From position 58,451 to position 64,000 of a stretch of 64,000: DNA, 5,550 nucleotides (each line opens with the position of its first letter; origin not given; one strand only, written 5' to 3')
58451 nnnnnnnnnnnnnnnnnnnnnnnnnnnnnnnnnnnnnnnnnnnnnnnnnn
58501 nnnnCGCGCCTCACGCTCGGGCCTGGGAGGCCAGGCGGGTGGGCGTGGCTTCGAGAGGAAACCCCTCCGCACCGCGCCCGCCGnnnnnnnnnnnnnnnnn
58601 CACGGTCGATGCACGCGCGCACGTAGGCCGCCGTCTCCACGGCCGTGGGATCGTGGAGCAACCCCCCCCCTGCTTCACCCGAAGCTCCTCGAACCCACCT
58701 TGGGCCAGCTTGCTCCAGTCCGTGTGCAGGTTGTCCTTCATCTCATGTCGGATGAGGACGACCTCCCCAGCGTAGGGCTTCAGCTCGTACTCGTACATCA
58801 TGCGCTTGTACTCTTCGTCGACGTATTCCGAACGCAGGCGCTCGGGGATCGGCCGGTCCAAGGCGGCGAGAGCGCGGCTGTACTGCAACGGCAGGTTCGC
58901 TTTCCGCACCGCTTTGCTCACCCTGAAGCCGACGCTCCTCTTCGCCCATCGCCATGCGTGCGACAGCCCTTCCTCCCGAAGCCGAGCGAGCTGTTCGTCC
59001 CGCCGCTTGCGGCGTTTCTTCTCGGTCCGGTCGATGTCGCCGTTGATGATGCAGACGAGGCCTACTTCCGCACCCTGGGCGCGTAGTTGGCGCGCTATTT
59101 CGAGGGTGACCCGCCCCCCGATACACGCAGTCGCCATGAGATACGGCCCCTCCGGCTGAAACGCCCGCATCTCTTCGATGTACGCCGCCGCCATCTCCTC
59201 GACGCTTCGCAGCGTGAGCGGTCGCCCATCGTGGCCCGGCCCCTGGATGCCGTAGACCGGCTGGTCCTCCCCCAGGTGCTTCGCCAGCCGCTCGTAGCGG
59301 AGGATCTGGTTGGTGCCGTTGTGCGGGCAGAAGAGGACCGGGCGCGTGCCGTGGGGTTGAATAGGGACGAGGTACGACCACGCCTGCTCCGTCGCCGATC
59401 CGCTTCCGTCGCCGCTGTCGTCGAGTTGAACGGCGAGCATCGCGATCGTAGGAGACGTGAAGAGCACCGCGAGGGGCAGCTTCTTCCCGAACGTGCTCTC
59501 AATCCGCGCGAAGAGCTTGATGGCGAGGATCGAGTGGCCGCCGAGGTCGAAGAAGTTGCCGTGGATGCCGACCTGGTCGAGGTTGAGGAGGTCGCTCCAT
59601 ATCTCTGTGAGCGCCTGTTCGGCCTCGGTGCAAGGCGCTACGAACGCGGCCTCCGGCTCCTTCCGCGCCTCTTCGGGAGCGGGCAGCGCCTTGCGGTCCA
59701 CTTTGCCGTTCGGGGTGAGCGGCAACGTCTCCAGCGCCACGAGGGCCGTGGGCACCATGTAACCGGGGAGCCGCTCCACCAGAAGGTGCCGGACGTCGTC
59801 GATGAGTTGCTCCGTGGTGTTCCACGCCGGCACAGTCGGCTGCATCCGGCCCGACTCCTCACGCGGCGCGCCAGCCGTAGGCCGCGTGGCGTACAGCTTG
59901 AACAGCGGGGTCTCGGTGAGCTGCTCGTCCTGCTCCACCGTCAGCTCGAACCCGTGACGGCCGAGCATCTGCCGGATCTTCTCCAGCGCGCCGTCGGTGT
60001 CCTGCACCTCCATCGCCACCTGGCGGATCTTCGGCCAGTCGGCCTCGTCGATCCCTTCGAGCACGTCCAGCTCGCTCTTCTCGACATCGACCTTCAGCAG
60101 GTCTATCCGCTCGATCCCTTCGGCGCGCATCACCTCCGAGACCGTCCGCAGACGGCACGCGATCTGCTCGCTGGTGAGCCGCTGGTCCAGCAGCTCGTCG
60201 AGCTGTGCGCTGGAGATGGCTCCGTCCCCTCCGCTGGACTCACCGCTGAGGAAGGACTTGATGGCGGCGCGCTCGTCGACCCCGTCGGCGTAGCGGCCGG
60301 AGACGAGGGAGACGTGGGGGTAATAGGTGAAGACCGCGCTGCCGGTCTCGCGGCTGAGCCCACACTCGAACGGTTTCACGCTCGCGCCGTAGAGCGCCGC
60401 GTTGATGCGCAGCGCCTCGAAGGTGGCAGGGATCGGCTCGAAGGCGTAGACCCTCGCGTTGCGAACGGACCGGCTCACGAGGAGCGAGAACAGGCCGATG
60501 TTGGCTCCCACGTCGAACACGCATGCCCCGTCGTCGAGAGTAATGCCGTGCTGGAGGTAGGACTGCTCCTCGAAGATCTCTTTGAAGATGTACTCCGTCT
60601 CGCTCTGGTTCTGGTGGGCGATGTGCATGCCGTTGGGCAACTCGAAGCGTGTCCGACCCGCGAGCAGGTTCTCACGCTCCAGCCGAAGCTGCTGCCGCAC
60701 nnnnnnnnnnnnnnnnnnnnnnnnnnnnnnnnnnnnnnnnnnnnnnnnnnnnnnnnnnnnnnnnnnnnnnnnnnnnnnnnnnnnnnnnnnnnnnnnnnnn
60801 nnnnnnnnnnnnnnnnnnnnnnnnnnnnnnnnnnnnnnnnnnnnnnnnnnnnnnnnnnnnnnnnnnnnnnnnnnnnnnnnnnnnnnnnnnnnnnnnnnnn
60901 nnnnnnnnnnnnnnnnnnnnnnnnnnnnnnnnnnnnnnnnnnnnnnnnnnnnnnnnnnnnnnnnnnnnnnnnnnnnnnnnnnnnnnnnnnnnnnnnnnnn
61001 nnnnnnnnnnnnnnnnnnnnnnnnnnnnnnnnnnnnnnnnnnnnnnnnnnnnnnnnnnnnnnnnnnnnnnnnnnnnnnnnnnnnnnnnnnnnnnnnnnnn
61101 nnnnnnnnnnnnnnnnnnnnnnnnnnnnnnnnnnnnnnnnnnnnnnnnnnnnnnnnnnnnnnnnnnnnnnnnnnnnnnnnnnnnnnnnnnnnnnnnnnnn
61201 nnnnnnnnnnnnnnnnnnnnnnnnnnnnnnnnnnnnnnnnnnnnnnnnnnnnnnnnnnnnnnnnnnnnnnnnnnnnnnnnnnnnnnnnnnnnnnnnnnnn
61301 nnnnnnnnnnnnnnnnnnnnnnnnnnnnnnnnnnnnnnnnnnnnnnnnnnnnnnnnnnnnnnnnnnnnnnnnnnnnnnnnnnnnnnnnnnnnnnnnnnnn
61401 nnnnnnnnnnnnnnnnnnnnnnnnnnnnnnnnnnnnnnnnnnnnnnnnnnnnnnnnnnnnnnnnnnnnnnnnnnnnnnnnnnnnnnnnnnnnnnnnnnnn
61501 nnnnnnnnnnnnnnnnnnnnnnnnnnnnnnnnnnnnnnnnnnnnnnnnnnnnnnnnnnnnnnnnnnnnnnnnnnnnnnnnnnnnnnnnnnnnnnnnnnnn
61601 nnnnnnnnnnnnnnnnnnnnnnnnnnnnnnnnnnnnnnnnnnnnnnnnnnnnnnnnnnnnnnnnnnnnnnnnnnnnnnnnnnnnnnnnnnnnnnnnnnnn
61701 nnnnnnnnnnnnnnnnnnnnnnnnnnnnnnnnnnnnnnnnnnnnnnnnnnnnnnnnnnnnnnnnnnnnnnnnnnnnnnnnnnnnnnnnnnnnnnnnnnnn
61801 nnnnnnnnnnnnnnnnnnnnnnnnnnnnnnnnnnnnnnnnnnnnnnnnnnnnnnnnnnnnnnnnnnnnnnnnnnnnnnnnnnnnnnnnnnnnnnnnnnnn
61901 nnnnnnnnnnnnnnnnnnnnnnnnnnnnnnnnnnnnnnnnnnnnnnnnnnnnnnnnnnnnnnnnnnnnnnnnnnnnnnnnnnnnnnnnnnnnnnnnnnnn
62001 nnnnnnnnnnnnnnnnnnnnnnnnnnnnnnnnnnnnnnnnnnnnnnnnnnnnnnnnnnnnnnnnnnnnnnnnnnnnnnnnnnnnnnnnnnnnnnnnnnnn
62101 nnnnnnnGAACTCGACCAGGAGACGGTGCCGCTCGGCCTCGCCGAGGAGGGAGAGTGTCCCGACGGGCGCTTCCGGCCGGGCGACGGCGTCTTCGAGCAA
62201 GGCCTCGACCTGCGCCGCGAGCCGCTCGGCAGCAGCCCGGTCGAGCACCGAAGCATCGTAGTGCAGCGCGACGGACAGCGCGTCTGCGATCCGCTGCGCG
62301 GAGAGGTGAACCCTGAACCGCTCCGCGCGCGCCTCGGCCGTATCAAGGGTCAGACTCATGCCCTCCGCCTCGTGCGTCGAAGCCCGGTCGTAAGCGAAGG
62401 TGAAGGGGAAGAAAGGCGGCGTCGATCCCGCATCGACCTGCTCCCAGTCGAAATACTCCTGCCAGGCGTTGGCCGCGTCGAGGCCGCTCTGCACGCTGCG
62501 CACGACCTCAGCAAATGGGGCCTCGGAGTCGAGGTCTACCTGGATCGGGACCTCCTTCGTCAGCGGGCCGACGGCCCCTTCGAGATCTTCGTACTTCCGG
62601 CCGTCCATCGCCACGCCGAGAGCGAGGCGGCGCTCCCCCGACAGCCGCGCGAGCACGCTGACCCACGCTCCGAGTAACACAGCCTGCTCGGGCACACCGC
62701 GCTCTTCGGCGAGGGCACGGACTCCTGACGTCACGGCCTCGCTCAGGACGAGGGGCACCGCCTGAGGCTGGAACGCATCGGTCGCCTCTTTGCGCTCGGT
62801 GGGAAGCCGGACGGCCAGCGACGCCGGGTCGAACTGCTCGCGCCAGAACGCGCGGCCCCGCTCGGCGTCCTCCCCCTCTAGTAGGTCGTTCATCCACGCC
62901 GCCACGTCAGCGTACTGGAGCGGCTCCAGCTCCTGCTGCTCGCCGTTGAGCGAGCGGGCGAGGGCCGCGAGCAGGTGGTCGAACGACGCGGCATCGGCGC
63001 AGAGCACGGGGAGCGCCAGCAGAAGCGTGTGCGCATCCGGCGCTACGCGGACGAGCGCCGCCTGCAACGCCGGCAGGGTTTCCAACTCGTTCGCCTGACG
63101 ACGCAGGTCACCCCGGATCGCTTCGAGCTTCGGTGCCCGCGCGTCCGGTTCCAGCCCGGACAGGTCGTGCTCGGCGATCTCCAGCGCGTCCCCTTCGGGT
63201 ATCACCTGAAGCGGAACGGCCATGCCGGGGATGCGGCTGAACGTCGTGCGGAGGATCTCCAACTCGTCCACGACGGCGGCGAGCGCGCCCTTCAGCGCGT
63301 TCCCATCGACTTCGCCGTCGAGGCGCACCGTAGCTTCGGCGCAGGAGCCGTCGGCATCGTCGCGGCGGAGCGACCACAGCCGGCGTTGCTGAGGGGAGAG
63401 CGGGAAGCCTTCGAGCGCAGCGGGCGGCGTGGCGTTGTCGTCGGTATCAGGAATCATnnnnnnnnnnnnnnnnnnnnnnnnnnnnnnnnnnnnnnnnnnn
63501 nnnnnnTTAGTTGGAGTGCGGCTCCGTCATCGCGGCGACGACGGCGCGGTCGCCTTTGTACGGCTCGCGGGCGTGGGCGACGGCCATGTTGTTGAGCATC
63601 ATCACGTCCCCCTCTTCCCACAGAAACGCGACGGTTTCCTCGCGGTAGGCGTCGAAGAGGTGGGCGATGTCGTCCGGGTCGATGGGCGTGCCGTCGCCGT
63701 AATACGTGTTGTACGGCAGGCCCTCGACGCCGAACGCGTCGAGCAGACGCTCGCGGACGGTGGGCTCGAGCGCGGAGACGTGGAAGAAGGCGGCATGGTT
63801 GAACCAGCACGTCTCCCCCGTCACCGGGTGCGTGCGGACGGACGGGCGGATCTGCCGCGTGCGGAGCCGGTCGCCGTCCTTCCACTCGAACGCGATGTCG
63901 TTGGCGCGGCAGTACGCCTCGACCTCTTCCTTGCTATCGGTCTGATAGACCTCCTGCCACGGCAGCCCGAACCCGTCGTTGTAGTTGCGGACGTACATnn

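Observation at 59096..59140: Thioesterase has Cys at the nucleophile elbow (TACIGG instead of GxSxG)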

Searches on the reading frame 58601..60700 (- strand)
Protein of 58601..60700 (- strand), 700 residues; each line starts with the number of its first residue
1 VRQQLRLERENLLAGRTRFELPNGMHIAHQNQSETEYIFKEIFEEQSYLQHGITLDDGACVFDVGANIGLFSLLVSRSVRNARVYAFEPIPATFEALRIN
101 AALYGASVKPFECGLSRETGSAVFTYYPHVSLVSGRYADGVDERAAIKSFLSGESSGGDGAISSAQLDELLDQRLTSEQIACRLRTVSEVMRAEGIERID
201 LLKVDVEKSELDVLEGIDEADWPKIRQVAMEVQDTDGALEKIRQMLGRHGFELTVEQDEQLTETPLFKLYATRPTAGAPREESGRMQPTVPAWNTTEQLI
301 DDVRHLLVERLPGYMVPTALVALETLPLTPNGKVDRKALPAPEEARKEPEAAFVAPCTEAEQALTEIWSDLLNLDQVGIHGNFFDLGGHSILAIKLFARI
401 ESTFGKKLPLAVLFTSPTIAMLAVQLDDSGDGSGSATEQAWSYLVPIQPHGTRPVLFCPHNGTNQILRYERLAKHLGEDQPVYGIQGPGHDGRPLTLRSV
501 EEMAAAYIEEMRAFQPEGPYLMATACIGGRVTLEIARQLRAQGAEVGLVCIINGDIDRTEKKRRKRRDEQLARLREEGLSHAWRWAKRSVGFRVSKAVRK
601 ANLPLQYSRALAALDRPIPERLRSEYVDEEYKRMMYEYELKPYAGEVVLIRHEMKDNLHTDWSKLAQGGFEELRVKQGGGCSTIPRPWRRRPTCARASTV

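Call 16: find_related_loci(query=window:58601-60700:-, collection=genome_contigs, flank=10000)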
Query window:58601-60700:- (700 aa) in genome_contigs; peptide patterns used: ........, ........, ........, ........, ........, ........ (x = any residue, [..] = any of these).
87 stretches matched a pattern; 14 encode a relative of the query (tblastn E <= 1e-3); 14 distinct loci.
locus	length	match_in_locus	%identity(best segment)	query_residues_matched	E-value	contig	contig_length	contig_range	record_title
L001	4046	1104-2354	49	5-430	5e-129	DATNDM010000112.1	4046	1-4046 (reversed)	MAG TPA_asm: Pyrinomonadaceae bacterium isolate SMAG_U11242 k141_1199616, whole genome shotgun sequence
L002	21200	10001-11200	49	19-426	2e-120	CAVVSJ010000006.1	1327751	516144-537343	MAG: uncultured Acidobacteriota bacterium isolate MFD02840.bin.1.264 genome assembly, contig: contig_379, whole genome s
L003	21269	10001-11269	44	13-427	4e-108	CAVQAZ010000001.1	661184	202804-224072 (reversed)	MAG: uncultured Gammaproteobacteria bacterium isolate MFD09964.bin.1.308 genome assembly, contig: contig_14752, whole ge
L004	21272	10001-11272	39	5-426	6e-103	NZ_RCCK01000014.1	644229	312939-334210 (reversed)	Pedobacter alluvionis strain DSM 19624 Ga0111684_105, whole genome shotgun sequence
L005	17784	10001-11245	47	2-427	9e-119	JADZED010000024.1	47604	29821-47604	MAG: Acidobacteria bacterium isolate SJ808 c_000000488507, whole genome shotgun sequence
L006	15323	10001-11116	38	300-671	7e-68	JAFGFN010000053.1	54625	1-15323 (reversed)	MAG: Candidatus Sumerlaeota bacterium isolate Zod_Metabat.1318 k87_3586513, whole genome shotgun sequence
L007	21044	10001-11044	39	336-678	3e-60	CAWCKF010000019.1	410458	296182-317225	MAG: uncultured Acidobacteriaceae bacterium isolate MFD01231.bin.2.65 genome assembly, contig: contig_48406, whole genom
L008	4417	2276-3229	39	361-671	5e-57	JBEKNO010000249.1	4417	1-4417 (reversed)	MAG: Terracidiphilus sp. isolate SPRUCE 419 SPRUCE_419_249, whole genome shotgun sequence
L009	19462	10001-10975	35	361-675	8e-52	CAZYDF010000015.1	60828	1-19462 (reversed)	MAG TPA_asm: uncultured Terracidiphilus sp. isolate binchicken_co3_510 genome assembly, contig: NODE_1372_length_60828_c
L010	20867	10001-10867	35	21-273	6e-43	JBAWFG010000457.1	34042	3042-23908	MAG: Solirubrobacteraceae bacterium isolate MFD05706_ilm_asm_bin11 k127_93736, whole genome shotgun sequence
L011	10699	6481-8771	51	234-442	8e-37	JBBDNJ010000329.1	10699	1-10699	MAG: Candidatus Binatia bacterium isolate LejiaB_54_11 Lejia_B_7934_length_10699_cov_6, whole genome shotgun sequence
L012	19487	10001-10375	50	303-431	1e-30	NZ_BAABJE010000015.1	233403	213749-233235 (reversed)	Lysobacter hankyongensis strain JCM 18204 sequence15, whole genome shotgun sequence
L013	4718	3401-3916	40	288-455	9e-30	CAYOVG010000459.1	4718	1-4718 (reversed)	MAG TPA_asm: uncultured Syntrophobacteraceae bacterium isolate binchicken_co168_41 genome assembly, contig: NODE_25800_l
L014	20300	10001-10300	30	170-272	4e-6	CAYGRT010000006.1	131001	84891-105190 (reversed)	MAG TPA_asm: uncultured Pseudohongiella sp. isolate ERP117304_co1_81 genome assembly, contig: NODE_178_length_131001_cov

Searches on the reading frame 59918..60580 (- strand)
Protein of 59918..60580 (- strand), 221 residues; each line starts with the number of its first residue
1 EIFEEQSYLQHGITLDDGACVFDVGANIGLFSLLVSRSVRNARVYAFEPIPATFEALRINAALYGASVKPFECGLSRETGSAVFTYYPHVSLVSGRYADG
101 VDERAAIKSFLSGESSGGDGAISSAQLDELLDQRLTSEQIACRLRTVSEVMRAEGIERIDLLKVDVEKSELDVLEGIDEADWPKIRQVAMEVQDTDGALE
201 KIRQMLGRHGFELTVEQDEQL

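Call 62: search_protein_families(library=ncbifam, proteins=[window:59918-60580:-], max_evalue=0.001)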
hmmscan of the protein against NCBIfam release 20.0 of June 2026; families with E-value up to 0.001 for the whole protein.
window:59918-60580:- (221 aa): 2 families
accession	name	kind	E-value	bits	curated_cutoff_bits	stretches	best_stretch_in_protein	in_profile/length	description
TIGR01444.1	fkbM_fam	subfamily_domain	8e-28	97.7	37.7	1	21-192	2-142/143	FkbM family methyltransferase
TIGR02469.1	CbiT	equivalog_domain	0.00028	21.1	78.3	1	14-66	16-68/124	precorrin-6Y C5,15-methyltransferase (decarboxylating) subunit CbiT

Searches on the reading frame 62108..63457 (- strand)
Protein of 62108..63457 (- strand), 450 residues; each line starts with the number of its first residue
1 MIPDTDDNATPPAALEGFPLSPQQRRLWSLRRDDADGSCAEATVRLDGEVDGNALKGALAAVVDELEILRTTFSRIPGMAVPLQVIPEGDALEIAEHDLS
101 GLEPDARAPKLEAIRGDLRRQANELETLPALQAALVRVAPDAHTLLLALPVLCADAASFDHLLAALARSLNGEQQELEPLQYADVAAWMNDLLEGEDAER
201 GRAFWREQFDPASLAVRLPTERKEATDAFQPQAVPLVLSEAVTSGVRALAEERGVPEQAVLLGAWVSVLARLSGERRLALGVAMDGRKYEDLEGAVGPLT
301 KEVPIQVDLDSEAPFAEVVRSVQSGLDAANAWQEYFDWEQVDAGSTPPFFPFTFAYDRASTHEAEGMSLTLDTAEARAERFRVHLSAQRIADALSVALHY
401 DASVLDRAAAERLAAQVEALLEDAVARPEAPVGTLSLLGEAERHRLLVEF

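Call 62: search_protein_families(library=ncbifam, proteins=[window:62108-63457:-], max_evalue=0.001)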
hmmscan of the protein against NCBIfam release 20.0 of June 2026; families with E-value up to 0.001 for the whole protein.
window:62108-63457:- (450 aa): 4 families
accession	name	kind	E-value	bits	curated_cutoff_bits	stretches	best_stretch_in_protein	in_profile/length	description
NF004282.0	PRK05691.1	subfamily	4.3e-46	155.8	4090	1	17-446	675-1118/4334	non-ribosomal peptide synthase/polyketide synthase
NF041803.1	NRPS_SolG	exception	1.6e-07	29.3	2200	1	57-449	153-549/1163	solanimycin non-ribosomal peptide synthetase SolG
NF047350.1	aureusi_NRPS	equivalog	6.2e-05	20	2500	1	18-426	995-1399/2373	aureusimine non-ribosomal peptide synthetase AusA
TIGR03443.1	alpha_am_amid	equivalog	0.00024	18.6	1030.1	1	230-445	20-221/1390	L-aminoadipate-semialdehyde dehydrogenase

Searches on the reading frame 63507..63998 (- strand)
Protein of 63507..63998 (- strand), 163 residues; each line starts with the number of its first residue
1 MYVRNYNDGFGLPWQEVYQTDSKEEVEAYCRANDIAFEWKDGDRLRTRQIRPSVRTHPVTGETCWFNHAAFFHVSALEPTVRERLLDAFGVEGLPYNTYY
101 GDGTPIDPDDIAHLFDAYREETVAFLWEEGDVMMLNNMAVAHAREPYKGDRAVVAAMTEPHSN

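Call 11: search_protein_families(library=pfam, proteins=[window:63507-63998:-], max_evalue=0.001)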
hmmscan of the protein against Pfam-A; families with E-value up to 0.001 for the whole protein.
window:63507-63998:- (163 aa): 1 family
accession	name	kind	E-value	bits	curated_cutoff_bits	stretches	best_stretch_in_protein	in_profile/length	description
PF02668.22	TauD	-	5.5e-22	79.4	27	1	23-152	144-262/267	Taurine catabolism dioxygenase TauD, TfdA family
